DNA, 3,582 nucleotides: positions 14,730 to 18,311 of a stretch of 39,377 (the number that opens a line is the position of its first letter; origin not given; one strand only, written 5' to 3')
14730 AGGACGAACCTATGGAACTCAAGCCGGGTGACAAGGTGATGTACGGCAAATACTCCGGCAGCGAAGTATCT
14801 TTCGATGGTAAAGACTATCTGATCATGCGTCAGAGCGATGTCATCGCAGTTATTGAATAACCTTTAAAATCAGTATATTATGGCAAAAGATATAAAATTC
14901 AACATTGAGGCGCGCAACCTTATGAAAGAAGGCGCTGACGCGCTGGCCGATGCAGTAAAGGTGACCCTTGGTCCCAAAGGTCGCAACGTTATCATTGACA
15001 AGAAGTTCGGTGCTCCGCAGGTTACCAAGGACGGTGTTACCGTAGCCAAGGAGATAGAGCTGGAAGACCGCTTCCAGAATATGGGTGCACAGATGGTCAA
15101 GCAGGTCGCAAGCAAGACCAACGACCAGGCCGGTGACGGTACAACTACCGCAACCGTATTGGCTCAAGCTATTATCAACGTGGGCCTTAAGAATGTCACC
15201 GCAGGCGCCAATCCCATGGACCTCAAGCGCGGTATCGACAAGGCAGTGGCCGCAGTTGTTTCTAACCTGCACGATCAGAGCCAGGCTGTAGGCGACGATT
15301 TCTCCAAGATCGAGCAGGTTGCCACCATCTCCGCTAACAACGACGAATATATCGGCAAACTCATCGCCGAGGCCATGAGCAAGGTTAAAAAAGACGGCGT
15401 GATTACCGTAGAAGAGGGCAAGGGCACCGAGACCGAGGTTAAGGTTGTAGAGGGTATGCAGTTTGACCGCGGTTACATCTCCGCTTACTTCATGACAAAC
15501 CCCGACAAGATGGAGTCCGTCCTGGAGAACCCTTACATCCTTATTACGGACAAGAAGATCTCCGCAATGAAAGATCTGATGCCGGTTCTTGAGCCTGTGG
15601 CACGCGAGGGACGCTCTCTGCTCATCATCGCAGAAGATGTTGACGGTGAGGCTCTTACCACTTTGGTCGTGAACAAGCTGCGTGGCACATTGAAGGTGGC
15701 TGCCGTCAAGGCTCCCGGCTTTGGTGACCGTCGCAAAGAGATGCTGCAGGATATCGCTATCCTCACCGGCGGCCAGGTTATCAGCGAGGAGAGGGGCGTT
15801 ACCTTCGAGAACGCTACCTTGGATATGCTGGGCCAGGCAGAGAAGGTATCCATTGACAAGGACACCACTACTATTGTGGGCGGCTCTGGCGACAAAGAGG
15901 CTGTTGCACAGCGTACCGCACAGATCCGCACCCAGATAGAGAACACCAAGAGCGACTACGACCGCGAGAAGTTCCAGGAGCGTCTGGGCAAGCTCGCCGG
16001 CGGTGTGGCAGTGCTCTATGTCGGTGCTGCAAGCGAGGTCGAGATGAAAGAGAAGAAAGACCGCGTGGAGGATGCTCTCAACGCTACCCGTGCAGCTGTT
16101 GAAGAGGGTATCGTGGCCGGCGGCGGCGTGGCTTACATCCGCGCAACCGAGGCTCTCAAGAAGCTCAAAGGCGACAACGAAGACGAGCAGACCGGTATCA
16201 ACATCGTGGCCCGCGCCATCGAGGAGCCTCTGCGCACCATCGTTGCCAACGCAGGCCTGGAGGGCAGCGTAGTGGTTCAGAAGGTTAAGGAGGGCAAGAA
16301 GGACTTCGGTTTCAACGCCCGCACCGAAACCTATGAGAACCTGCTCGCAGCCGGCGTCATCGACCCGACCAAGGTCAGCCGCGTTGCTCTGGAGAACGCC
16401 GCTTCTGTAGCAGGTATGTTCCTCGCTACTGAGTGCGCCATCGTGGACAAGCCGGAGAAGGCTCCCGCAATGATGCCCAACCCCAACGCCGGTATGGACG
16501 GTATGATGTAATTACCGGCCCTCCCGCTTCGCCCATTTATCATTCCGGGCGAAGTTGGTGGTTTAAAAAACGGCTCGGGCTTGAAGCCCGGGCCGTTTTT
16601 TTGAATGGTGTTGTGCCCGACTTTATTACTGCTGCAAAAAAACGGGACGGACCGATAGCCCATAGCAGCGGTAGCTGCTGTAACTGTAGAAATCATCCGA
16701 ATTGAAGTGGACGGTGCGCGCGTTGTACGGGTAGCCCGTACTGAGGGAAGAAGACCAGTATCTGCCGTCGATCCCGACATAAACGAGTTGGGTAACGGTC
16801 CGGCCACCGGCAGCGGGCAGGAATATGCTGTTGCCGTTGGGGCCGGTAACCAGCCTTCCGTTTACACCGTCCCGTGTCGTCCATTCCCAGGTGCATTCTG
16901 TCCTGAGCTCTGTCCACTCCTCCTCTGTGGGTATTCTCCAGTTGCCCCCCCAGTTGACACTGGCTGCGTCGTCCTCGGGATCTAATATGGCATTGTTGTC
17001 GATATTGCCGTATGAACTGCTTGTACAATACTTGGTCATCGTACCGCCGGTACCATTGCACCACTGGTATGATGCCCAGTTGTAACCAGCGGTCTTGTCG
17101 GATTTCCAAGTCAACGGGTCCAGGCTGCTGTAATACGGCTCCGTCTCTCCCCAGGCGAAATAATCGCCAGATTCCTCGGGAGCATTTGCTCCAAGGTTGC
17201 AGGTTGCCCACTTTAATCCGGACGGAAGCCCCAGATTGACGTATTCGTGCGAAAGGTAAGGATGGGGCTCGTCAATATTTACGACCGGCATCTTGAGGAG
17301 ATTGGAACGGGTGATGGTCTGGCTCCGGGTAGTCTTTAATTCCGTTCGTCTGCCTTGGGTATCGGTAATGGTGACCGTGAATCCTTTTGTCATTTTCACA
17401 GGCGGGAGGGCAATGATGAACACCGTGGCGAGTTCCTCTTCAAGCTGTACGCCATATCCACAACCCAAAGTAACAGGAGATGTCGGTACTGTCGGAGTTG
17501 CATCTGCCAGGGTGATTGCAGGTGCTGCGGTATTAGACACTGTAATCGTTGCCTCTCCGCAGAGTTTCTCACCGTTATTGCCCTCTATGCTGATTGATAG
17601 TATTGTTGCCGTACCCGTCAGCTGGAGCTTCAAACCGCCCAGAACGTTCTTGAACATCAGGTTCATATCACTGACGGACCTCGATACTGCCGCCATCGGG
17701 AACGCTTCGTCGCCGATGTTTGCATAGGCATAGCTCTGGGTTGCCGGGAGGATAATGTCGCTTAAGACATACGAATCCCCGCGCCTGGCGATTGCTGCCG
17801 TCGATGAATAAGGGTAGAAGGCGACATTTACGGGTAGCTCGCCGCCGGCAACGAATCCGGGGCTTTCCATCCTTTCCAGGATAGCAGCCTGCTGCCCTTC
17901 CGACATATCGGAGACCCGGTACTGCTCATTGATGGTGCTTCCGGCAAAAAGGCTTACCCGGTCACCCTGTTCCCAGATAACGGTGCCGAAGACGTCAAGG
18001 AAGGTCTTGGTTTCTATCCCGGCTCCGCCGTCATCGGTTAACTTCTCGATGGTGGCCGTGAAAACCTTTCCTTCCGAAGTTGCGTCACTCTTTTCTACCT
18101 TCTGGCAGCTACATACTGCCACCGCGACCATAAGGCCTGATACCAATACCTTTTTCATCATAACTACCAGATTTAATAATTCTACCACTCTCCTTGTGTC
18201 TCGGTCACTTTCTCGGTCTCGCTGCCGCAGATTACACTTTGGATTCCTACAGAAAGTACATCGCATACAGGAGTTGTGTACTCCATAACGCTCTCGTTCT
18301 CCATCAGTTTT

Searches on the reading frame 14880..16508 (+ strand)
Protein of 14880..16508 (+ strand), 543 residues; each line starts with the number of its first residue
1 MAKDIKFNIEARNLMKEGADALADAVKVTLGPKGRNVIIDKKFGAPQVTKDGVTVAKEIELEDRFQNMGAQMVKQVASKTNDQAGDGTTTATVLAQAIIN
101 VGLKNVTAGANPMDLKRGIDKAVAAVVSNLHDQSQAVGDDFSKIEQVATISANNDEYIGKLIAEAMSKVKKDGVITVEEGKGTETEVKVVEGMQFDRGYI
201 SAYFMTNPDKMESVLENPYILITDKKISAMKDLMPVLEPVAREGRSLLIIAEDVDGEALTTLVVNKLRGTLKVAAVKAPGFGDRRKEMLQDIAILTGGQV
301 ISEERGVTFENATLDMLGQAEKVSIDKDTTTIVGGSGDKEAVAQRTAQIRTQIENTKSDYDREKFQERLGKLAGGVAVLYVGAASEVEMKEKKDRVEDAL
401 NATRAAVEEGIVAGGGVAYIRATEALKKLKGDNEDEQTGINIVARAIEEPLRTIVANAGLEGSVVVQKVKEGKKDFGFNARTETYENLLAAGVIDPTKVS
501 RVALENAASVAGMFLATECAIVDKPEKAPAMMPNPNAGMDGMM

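Call 84: list_cluster_members(proteins=[window:14880-16508:+, P0225, P0218, P0181, P0197, P0209, P0034, P0126])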
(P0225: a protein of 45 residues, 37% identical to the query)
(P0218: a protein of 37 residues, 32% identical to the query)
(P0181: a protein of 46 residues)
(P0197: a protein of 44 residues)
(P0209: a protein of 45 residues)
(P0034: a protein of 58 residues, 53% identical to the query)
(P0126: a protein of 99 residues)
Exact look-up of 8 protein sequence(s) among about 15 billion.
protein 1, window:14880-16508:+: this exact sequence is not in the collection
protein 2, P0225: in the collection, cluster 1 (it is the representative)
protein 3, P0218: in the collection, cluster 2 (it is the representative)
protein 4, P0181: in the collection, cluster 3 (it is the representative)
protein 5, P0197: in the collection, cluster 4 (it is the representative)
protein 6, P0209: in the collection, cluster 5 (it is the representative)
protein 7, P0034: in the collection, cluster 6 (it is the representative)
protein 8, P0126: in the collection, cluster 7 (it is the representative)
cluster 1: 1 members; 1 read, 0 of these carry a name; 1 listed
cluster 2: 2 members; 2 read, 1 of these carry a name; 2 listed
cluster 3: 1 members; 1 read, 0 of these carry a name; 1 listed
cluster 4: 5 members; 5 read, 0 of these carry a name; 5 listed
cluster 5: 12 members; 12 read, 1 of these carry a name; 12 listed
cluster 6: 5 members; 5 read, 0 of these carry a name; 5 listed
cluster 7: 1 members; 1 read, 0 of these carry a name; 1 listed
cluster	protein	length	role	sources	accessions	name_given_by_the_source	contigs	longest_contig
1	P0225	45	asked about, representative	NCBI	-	-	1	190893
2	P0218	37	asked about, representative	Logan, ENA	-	-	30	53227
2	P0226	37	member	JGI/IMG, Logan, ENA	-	hypothetical protein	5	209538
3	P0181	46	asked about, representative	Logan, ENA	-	-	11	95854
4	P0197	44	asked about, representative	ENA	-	-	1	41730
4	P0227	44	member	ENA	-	-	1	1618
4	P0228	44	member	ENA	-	-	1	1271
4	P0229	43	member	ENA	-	-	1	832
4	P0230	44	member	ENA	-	-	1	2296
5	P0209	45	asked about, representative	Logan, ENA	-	-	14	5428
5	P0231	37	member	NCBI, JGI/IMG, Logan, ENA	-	hypothetical protein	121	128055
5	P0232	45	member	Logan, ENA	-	-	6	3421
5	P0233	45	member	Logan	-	-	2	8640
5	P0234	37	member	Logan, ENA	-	-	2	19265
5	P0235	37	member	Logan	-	-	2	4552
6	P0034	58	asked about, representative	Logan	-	-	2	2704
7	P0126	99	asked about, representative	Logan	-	-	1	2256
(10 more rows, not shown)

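Call 89: find_related_loci(query=A6, collection=metagenome_contigs, flank=3000)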
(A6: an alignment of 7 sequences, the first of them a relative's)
Query A6 (37 aa) in metagenome_contigs; peptide patterns used: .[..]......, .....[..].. (x = any residue, [..] = any of these).
312 stretches matched a pattern; 2 encode a relative of the query (tblastn E <= 1e-3); 2 distinct loci.
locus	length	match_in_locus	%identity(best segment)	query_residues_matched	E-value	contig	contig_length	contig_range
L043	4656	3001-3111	100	1-37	3e-22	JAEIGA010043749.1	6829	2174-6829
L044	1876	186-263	58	13-33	3e-6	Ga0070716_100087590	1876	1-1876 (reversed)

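Call 93: search_protein_families(library=padloc, proteins=[P0231], max_evalue=0.1)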
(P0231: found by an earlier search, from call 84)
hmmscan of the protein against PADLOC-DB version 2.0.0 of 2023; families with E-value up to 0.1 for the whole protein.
P0231 (37 aa): 0 families

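Call 94: search_protein_families(library=phrogs, proteins=[P0231], max_evalue=0.1)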
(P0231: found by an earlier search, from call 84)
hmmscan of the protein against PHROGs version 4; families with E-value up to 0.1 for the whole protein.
P0231 (37 aa): 0 families
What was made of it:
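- On Any curated protein family (Pfam-A, NCBIfam, PHROGs, PADLOC, PDB sequences) for the peptide: Calls 93 and 94 found nothing.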

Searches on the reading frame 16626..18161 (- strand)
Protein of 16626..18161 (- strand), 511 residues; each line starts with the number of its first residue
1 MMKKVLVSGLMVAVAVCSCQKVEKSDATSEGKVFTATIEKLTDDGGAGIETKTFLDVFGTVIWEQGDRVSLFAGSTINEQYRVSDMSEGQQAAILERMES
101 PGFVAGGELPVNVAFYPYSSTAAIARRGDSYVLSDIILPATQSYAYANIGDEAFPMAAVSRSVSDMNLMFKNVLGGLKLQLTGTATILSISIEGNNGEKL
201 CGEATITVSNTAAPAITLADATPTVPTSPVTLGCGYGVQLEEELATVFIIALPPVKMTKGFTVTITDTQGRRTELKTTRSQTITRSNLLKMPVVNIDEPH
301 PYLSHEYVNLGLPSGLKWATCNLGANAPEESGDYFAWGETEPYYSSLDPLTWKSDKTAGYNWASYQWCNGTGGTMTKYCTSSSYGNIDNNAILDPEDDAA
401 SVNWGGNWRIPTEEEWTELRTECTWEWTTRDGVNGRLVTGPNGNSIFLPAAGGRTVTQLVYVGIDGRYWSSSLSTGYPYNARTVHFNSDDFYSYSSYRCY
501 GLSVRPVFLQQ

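Call 5: search_protein_families(library=pfam, proteins=[window:16626-18161:-], max_evalue=1)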
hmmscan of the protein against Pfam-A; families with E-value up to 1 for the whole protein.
window:16626-18161:- (511 aa): 2 families
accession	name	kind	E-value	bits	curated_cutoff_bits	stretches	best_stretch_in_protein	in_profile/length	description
PF07603.17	Lcl_C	-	9.1e-05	23.2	34.9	1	350-507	10-116/117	Lcl C-terminal domain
PF16386.10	DUF4995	-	0.22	12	28.4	1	1-27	1-27/73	Domain of unknown function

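Call 8: search_protein_families(library=ncbifam, proteins=[window:16626-18161:-], max_evalue=1)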
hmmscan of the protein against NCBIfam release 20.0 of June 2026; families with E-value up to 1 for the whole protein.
window:16626-18161:- (511 aa): 0 families

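Call 41: search_solved_structures(query=window:16626-18161:-, max_evalue=1)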
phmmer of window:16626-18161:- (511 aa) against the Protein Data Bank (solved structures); distinct sequences matched with E-value up to 1: 5.
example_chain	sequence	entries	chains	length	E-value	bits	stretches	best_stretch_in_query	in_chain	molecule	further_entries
9yxv_D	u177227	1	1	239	0.15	14.2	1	129-255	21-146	sfFab18 light chain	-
9ihc_L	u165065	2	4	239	0.18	13.9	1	129-256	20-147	COP-2 antibody light chain | COP-2 Light chain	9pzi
4iof_D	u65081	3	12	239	0.3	13.2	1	129-256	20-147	Fab-bound IDE, light chain | IDE-bound Fab light chain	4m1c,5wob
7qti_H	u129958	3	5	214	0.56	12.3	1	135-255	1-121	P2G3 Light Chain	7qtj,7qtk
6cjd_A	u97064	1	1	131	0.65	12.1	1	89-157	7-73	Putative cytoplasmic protein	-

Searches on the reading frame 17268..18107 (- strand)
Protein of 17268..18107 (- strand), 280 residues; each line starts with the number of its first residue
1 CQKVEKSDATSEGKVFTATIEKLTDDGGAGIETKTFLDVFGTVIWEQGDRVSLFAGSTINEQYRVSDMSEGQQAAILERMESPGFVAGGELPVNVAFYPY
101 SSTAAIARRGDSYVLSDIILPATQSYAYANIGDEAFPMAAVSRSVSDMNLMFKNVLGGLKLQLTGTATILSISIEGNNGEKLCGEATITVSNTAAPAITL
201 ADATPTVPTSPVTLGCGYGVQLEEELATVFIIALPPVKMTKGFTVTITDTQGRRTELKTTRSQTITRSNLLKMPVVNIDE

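Call 44: find_homologous_proteins(query=window:17268-18107:-, max_evalue=0.00001)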
Query seq(280 aa) (280 aa): 78 proteins with E <= 0.00001 among 1881 candidates.
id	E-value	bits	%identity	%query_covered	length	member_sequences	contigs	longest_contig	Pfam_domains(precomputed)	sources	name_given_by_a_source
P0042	5.9e-98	346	63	99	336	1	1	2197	-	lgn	-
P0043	4.3e-97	343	60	99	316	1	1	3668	-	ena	-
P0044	3.9e-96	340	61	99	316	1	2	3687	-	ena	-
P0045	8.9e-96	339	61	99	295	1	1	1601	-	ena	-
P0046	9.9e-95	335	62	99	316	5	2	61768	-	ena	-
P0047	1.3e-94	335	61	99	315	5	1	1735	-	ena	-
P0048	9.4e-94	332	59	99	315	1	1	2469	-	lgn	-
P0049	6.4e-92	326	60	99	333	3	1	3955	-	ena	-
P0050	5.9e-91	323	60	99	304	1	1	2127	-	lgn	-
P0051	2.3e-89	318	61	95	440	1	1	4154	-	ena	-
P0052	1.3e-88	315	59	99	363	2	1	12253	-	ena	-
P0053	1.4e-88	315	57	99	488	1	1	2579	-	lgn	-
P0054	5.7e-88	313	57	98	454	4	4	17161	PF26707.1,PF07603.18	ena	-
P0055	1.6e-86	308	57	99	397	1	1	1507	-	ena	-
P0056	1.7e-86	308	57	99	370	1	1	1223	-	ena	-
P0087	7.4e-56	208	56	69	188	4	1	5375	-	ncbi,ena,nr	ncbi:MAG: fimbrillin family protein [Lachnospiraceae bacterium]|nr:fimbrillin family protein [Lachno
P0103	7.4e-36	142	38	96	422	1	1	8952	PF13306.13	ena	-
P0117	3.9e-17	81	30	85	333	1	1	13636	-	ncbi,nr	ncbi:MAG: hypothetical protein II214_05295, partial [Alistipes sp.]|nr:hypothetical protein [Alistip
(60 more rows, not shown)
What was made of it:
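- On Type V pilin superfamily (for the downstream lipoprotein N-domain): NCBI names P0087 'fimbrillin family protein' (call 44).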

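Call 58: search_protein_families(library=pfam, proteins=[P0087, P0117, P0103], max_evalue=1)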
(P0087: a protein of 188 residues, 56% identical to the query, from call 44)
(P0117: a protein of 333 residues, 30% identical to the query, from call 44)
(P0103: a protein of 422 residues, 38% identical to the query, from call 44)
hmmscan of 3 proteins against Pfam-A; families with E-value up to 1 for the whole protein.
P0087 (188 aa): 2 families
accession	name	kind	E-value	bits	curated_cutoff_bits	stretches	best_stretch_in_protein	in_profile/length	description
PF13149.12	Mfa_like_1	-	0.00055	20.5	27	1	10-168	65-214/246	Fimbrillin-like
PF07353.17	Uroplakin_II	-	0.0084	16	20.4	0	24-88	95-156/179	Uroplakin II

P0117 (333 aa): 1 family
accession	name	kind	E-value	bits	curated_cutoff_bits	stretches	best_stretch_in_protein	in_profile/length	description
PF07653.23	SH3_2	-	0.034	14.3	21.8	1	55-83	19-45/55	Variant SH3 domain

P0103 (422 aa): 5 families
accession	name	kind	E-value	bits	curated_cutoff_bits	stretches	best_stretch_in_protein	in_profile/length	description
PF13306.12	LRR_5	-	1.8e-27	96.2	27.7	1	335-421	16-101/127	BspA type Leucine rich repeat region (6 copies)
PF19077.6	Big_13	-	0.026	15.5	27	1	210-266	36-95/102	Bacterial Ig-like domain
PF13855.12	LRR_8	-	0.046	13.9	27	1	342-383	14-56/61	Leucine rich repeat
PF09019.17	EcoRII-C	-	0.074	13.6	25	1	112-160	59-107/165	EcoRII C terminal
PF05170.20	AsmA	-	0.089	12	29.8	1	52-156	174-275/607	AsmA family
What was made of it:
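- Closest known: Type V pilus systems of Bacteroidia. Different: The Pfam Mfa_like_1 match is only sub-threshold (call 58).
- One homologue is named 'fimbrillin family protein' by NCBI and gives a sub-threshold Mfa_like_1 hit (calls 44, 58).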

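Call 75: predict_structure(alignment_id=A5)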
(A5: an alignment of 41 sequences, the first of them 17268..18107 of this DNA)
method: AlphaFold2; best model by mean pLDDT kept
length: 280 residues; sequences in the alignment: 41
mean_pLDDT: 85.6   pTM: 0.82
mean pLDDT of the five models: 85.6, 85.3, 84.4, 84.2, 81.6
residues with pLDDT >= 90: 187; 70-90: 50; 50-70: 23; < 50: 20
segments of 3 or more residues with pLDDT < 50: 1-11, 27-34
pLDDT, mean of each block of 10 residues (from residue 1): 38 77 53 45 79 95 91 89 79 96 94 95 82 78 95 92 96 97 95 93 80 95 94 94 98 96 92 89
secondary structure, 60 per line:
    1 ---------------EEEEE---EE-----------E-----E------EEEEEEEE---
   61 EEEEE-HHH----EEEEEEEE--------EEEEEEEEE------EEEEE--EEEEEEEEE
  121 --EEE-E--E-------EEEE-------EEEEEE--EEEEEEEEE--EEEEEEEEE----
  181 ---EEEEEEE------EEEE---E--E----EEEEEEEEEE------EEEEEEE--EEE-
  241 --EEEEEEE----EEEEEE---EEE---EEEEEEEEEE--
elements in order: E16-20 E50-57 E61-65 E74-81 E90-98 E105-109 E112-120 E123-125 E138-141 E149-154 E157-165 E168-176 E184-190 E197-200 E212-221 E228-234 E237-239 E243-249 E254-259 E263-265 E269-278
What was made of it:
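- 16626..18161 (-): 511-aa lipoprotein A: signal peptide with lipobox Cys, pilin-like N-domain (about 17268-18107), and a C-terminal DUF1566/FISUMP-like lectin domain. AlphaFold2 model pLDDT 85.6, pTM 0.82 (call 75).
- On Type V pilin superfamily (for the downstream lipoprotein N-domain): AlphaFold2 pLDDT 85.6, pTM 0.82 (call 75).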

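Call 78: fold_search(model_id=the predicted structure, library=pdb)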
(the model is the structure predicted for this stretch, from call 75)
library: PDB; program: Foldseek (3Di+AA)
matches with E <= 10: 677; with E <= 0.001: 14
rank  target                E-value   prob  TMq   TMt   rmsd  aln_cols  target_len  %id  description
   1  3t2l                  4.4e-09  1.00  0.51  0.51   6.2       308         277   13  Crystal structure of a Putative cell adhesion protein (BF1858) from Bacteroides fragilis NCTC 9343 at 2.33 A resolution (released 2011-08-10)
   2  3ufi                  4.7e-08  1.00  0.51  0.52   6.9       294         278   12  Crystal structure of a putative cell adhesion protein (BACOVA_04980) from Bacteroides ovatus ATCC 8483 at 2.18 A resolut (released 2011-12-14)
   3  4k4k_A                1.5e-07  1.00  0.47  0.51   7.2       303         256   14  Crystal structure of a putative cell adhesion protein (BACUNI_00621) from Bacteroides uniformis ATCC 8492 at 1.67 A re (released 2013-05-01)
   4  4rdb                  2.0e-05  1.00  0.35  0.33  11.0       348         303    9  Crystal structure of an immunoreactive 32 kDa antigen PG49 (PG_0181) from Porphyromonas gingivalis W83 at 1.45 A resolut (released 2014-12-03)
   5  4h40_B                2.8e-05  1.00  0.46  0.43  10.7       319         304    9  Crystal structure of a putative cell adhesion protein (BF2867) from Bacteroides fragilis NCTC 9343 at 2.57 A resolutio (released 2012-10-03)
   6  4h40_A                3.1e-05  1.00  0.43  0.40  12.4       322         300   10  Crystal structure of a putative cell adhesion protein (BF2867) from Bacteroides fragilis NCTC 9343 at 2.57 A resolutio (released 2012-10-03)
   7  4eps                  5.7e-05  1.00  0.38  0.24   9.4       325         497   10  Crystal structure of a fimbrial protein (BACOVA_04982) from Bacteroides ovatus ATCC 8483 at 1.85 A resolution (released 2012-06-13)
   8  3gld_A                1.6e-04  0.90  0.21  0.20  19.7       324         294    9  Crystal Structure of the Major Pilin from Streptococcus pyogenes E117A mutant (released 2009-06-02)
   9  4dgu_B                2.3e-04  1.00  0.36  0.42   9.8       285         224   12  Crystal structure of a putative cell adhesion protein (BT0320) from Bacteroides thetaiotaomicron VPI-5482 at 2.37 A re (released 2012-02-15)
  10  5cag                  2.7e-04  0.97  0.27  0.27  15.2       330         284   10  Crystal structure of a putative adhesin (BACOVA_02677) from Bacteroides ovatus ATCC 8483 at 3.00 A resolution (PSI Commu (released 2015-10-14)
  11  3up6_B                3.4e-04  0.89  0.24  0.22  18.2       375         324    9  Crystal structure of a putative cell adhesion protein (BACOVA_04078) from Bacteroides ovatus ATCC 8483 at 2.80 A resol (released 2011-12-21)
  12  5nf4_A                4.9e-04  0.99  0.32  0.31   8.2       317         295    9  The tip fimbrial protein Mfa3 from Porphyromonas gingivalis with C-terminal truncation. (released 2018-02-07)
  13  3phs                  4.9e-04  0.98  0.26  0.28  13.0       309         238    9  Crystal Structure of GBS52, the minor pilin in gram-positive pathogen Streptococcus agalactiae (released 2010-11-17)
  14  3gle_A                7.4e-04  0.69  0.20  0.20  20.0       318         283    8  Crystal Structure of the Major Pilin from Streptococcus pyogenes N168A mutant (released 2009-06-02)
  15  3b2m_C                1.1e-03  0.57  0.19  0.19  20.2       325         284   10  Crystal Structure of the Major Pilin from Streptococcus pyogenes (released 2007-12-18)
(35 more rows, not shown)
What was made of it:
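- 16626..18161 (-): Foldseek top hits are Bacteroides type V pilin or adhesin structures 3T2L, 3UFI and 4K4K at E 4e-9 to 1.5e-7 (call 78).
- On Type V pilin superfamily (for the downstream lipoprotein N-domain): Mfa3 and Mfa2 are also hit (call 78).
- Closest known: Type V pilus systems of Bacteroidia. Same: The downstream proteins are lipoproteins whose N-terminal ~280 aa model onto type V pilin or 'cell adhesion' structures: 3T2L, 3UFI, 4K4K, Mfa3 5NF4 and Mfa2 5NFI (call 78).
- The N-domain has a type V pilin fold (calls 75, 78).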
